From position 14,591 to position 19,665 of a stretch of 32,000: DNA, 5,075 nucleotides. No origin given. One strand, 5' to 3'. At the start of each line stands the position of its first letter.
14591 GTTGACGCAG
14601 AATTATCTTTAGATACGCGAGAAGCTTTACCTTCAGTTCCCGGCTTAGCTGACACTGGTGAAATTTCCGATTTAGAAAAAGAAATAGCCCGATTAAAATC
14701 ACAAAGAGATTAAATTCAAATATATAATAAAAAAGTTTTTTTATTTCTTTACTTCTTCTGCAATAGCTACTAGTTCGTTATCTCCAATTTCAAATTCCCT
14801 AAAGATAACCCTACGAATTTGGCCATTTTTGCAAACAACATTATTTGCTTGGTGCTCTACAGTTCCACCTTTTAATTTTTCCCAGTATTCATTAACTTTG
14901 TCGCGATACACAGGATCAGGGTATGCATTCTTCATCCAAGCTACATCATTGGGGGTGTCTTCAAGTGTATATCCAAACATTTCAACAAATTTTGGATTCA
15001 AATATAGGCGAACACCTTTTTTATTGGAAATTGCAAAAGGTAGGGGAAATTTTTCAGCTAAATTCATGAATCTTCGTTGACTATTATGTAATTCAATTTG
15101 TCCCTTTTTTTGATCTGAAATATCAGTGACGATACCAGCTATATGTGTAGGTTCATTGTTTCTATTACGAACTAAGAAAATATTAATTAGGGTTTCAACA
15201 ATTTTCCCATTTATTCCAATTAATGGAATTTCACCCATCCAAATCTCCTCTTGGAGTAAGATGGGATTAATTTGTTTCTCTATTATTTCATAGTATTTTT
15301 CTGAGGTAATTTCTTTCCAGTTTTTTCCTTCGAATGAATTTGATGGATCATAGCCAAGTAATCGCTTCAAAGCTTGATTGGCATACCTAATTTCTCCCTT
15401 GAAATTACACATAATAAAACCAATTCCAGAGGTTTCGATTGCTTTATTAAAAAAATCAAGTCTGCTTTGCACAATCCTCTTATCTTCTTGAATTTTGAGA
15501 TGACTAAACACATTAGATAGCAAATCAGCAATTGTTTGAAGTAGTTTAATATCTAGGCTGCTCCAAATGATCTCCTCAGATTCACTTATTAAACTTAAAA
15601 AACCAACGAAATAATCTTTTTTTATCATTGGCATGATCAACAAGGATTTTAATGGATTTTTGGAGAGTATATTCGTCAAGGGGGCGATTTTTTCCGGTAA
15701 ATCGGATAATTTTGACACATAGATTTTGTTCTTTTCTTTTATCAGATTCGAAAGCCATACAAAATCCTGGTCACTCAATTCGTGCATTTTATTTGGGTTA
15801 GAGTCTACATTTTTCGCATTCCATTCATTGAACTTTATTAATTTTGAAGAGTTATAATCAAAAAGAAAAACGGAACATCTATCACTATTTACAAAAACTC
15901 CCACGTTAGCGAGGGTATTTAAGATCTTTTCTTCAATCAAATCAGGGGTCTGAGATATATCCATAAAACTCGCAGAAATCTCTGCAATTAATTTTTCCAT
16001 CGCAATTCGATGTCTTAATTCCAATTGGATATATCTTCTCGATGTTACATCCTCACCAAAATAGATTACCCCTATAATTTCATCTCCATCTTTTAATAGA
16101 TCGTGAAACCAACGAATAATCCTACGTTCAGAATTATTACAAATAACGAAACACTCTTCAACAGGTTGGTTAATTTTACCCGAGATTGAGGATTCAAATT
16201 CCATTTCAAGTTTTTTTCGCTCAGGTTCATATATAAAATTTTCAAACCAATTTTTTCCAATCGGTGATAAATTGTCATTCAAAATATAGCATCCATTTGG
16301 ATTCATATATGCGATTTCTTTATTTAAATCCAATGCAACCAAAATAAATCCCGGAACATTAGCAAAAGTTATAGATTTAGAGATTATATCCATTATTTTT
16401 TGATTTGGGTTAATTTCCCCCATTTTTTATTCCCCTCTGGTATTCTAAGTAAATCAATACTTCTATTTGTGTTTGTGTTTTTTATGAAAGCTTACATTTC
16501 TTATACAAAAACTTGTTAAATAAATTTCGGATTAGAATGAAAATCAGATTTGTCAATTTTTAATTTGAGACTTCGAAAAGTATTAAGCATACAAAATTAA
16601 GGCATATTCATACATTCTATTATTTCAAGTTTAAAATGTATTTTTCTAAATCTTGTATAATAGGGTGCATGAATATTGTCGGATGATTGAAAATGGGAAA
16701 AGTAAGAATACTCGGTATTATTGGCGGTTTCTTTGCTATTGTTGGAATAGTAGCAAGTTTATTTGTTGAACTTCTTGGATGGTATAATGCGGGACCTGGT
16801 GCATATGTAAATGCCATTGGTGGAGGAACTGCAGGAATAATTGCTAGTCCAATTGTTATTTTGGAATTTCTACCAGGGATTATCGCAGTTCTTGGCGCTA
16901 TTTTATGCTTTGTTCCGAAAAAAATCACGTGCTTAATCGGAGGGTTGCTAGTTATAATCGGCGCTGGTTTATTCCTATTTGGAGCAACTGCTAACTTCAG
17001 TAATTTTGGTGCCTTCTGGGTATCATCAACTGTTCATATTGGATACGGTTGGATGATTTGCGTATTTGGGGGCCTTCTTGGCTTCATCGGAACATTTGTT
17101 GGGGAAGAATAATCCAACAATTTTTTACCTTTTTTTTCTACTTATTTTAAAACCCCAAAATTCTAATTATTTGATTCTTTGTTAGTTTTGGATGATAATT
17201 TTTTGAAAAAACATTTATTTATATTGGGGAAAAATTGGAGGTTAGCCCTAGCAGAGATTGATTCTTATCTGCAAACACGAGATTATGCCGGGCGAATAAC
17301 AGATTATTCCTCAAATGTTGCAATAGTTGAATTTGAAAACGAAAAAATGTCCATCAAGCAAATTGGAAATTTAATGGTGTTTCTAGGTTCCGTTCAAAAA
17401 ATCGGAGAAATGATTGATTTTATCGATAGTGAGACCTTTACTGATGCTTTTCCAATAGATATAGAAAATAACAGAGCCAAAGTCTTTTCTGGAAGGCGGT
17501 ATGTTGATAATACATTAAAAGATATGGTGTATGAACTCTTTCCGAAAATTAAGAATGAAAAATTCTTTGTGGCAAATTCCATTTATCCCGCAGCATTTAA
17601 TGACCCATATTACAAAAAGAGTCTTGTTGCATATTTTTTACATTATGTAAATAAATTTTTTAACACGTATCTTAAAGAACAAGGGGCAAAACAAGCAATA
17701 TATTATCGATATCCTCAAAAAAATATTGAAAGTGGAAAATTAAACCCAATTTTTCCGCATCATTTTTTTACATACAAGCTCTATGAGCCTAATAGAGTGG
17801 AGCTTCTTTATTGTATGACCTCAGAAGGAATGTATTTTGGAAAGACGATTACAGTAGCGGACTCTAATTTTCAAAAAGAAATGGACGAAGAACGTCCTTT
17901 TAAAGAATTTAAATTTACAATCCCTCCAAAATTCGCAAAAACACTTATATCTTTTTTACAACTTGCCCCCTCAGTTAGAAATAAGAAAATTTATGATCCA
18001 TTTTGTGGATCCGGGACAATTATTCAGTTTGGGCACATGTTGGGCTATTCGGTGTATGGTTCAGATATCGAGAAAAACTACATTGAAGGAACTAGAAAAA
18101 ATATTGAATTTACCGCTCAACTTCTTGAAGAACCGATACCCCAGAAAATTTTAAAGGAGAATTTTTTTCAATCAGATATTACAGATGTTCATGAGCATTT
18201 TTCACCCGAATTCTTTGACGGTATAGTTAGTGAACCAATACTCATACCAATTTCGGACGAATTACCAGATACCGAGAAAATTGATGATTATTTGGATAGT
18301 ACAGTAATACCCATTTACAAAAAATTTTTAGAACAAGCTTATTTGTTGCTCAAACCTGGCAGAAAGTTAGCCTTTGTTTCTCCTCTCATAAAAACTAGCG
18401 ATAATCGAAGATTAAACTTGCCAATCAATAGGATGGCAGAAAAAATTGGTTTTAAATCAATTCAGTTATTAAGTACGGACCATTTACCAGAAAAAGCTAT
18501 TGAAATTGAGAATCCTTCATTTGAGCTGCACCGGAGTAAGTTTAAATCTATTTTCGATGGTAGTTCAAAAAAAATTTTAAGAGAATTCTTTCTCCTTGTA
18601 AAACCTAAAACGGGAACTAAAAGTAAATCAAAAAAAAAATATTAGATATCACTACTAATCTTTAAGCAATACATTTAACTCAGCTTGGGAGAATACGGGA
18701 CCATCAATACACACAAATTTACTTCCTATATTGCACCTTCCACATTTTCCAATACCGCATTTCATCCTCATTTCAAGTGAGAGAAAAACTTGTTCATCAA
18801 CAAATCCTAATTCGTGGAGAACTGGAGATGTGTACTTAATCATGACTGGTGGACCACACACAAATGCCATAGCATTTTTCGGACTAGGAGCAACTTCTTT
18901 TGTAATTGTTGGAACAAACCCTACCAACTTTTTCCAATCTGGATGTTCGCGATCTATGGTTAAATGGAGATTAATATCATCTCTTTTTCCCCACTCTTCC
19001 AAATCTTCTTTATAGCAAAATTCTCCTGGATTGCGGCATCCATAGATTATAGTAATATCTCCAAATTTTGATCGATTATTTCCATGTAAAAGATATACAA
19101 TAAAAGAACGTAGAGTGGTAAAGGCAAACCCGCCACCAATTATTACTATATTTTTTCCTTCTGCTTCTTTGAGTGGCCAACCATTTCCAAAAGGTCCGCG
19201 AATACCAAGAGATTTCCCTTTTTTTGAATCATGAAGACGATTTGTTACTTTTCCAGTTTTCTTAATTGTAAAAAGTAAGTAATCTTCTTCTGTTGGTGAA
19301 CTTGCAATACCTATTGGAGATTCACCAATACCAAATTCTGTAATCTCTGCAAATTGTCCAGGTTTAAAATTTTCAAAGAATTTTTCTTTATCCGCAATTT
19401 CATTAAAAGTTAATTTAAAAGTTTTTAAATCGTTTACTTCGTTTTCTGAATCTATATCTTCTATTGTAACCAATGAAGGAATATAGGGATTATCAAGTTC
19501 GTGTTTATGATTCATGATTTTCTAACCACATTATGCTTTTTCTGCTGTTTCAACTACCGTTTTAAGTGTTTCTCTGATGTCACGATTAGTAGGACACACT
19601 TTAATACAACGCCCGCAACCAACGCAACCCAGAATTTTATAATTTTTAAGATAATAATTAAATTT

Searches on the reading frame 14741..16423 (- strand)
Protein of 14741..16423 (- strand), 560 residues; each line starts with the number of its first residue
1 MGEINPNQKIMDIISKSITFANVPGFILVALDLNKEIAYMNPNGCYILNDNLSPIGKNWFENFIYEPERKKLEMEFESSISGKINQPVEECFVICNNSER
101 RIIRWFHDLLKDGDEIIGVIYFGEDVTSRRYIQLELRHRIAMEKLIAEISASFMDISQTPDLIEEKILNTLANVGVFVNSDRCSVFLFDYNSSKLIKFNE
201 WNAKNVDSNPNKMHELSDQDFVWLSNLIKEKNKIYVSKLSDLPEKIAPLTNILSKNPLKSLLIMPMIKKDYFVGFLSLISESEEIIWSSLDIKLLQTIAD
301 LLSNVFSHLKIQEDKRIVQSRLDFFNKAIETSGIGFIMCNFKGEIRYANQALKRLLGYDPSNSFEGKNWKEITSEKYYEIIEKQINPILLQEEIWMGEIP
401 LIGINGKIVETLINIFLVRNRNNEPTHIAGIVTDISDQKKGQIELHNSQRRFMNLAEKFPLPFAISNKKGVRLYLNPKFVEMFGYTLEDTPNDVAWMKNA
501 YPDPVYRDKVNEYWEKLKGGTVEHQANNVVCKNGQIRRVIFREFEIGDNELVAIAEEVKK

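Call 38: search_protein_families(library=pfam, proteins=[window:14741-16423:-], max_evalue=0.00001)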
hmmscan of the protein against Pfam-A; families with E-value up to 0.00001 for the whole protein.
window:14741-16423:- (560 aa): 6 families
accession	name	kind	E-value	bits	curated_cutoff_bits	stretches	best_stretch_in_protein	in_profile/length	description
PF13426.13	PAS_9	-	1.2e-19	71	27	1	335-437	3-103/103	PAS domain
PF08448.16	PAS_4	-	6.1e-16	59.1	23.1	1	332-439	4-109/110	PAS fold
PF08447.18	PAS_3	-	5.1e-15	56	25.6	0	473-539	2-68/89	PAS fold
PF00989.32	PAS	-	1.6e-13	51.1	22.6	0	325-435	3-113/113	PAS fold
PF13188.13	PAS_8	-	1.2e-11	44.5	21.8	0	324-371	2-45/65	PAS domain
PF01590.32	GAF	-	2.6e-07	31.7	22.4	1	169-304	8-131/133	GAF domain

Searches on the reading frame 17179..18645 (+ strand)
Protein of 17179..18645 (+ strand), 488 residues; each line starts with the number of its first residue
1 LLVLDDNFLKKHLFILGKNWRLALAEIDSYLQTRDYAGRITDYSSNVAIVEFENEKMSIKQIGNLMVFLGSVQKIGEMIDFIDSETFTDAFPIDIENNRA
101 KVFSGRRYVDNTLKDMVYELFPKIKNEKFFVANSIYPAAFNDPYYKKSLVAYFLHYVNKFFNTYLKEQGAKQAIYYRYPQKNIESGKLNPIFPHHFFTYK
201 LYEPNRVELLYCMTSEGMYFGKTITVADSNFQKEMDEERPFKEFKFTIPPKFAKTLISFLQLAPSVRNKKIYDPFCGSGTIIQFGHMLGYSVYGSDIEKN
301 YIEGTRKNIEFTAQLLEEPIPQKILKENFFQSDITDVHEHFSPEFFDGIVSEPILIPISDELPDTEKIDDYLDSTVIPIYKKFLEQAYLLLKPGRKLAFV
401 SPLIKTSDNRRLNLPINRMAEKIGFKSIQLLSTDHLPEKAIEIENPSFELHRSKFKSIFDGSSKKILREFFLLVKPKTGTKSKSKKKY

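Call 38: search_protein_families(library=pfam, proteins=[window:17179-18645:+], max_evalue=0.00001)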
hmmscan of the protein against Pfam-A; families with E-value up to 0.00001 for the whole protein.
window:17179-18645:+ (488 aa): 1 family
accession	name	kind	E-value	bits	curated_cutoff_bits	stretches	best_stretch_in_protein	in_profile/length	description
PF01555.25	N6_N4_Mtase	-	1e-08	35.9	26.7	1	148-304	96-218/221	DNA methylase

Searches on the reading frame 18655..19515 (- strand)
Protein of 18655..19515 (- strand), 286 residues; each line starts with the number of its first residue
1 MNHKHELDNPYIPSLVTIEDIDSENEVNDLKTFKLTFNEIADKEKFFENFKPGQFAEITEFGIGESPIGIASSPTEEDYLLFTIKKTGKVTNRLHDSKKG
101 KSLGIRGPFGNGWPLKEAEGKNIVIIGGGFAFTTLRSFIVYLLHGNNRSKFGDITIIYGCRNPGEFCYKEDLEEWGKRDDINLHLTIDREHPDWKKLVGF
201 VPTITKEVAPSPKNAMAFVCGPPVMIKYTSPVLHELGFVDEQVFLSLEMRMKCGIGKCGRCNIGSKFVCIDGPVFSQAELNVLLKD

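Call 5: search_protein_families(library=pfam, proteins=[window:18655-19515:-], max_evalue=0.001)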
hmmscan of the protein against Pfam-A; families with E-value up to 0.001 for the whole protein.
window:18655-19515:- (286 aa): 2 families
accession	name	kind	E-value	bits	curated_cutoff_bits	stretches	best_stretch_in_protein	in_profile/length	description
PF00175.26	NAD_binding_1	-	6.3e-14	53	22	1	126-229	2-107/109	Oxidoreductase NAD-binding domain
PF10418.14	DHODB_Fe-S_bind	-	4.2e-10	39.6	23.9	1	248-280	1-40/41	Iron-sulfur cluster binding domain of dihydroorotate dehydrogenase B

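Call 42: search_protein_families(library=ncbifam, proteins=[window:18655-19515:-], max_evalue=0.00001)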
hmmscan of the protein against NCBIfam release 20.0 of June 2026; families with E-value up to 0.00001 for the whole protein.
window:18655-19515:- (286 aa): 21 families
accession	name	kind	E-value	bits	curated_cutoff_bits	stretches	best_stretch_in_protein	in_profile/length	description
NF006220.0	PRK08345.1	subfamily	1.4e-60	205.1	395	1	8-277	5-284/294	cytochrome-c3 hydrogenase subunit gamma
TIGR02911.1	sulfite_red_B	equivalog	6.7e-54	182.7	288.6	1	48-279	29-255/261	anaerobic sulfite reductase subunit AsrB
NF040835.1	sulfhyd_HydG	equivalog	1.4e-53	182.1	650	1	8-277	12-281/292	NADPH-dependent hydrogenase/sulfhydrogenase 1 subunit gamma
NF040830.1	sulfhyd_ShyC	equivalog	9e-45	153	600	1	28-277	19-278/288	NAD(P)-dependent hydrogenase/sulfhydrogenase 2 subunit gamma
NF000796.0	PRK00054.1-1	equivalog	4.5e-40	137.5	224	1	16-281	6-236/254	dihydroorotate dehydrogenase electron transfer subunit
NF000799.0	PRK00054.1-4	equivalog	1.6e-20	73.2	314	1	52-280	35-256/258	dihydroorotate dehydrogenase electron transfer subunit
NF004862.0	PRK06222.1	subfamily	9.2e-20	71.3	220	1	48-278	26-246/281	sulfide/dihydroorotate dehydrogenase-like FAD/NAD-binding protein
NF000798.0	PRK00054.1-3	equivalog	1.1e-19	71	219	1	49-280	30-242/244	dihydroorotate dehydrogenase electron transfer subunit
NF058606.1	GlBtMonoRdsGbcB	equivalog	1.2e-17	63.8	500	1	25-238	23-237/362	glycine betaine monooxygenase reductase subunit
NF009414.0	PRK12778.1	equivalog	2.6e-17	62.4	1103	1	48-280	26-248/752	bifunctional dihydroorotate dehydrogenase B NAD binding subunit/NADPH-dependent glutamate synthase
TIGR01941.1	nqrF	equivalog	6.3e-15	55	295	1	60-245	217-400/405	NADH:ubiquinone reductase (Na(+)-transporting) subunit F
NF045803.1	MethMoxFADbindMmoC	equivalog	5.4e-14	51.7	500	1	31-245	120-337/343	aromatic/alkene monooxygenase hydroxylase FAD-binding subunit MmoC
NF000797.0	PRK00054.1-2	equivalog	7.6e-14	51.6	270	1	49-279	41-264/267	dihydroorotate dehydrogenase electron transfer subunit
NF005963.0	PRK08051.1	equivalog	6.8e-12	45.2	230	1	48-242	29-224/233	NAD(P)H-flavin reductase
NF004470.0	PRK05802.1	equivalog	4.3e-11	42.4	313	1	52-264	98-304/330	sulfide/dihydroorotate dehydrogenase-like FAD/NAD-binding protein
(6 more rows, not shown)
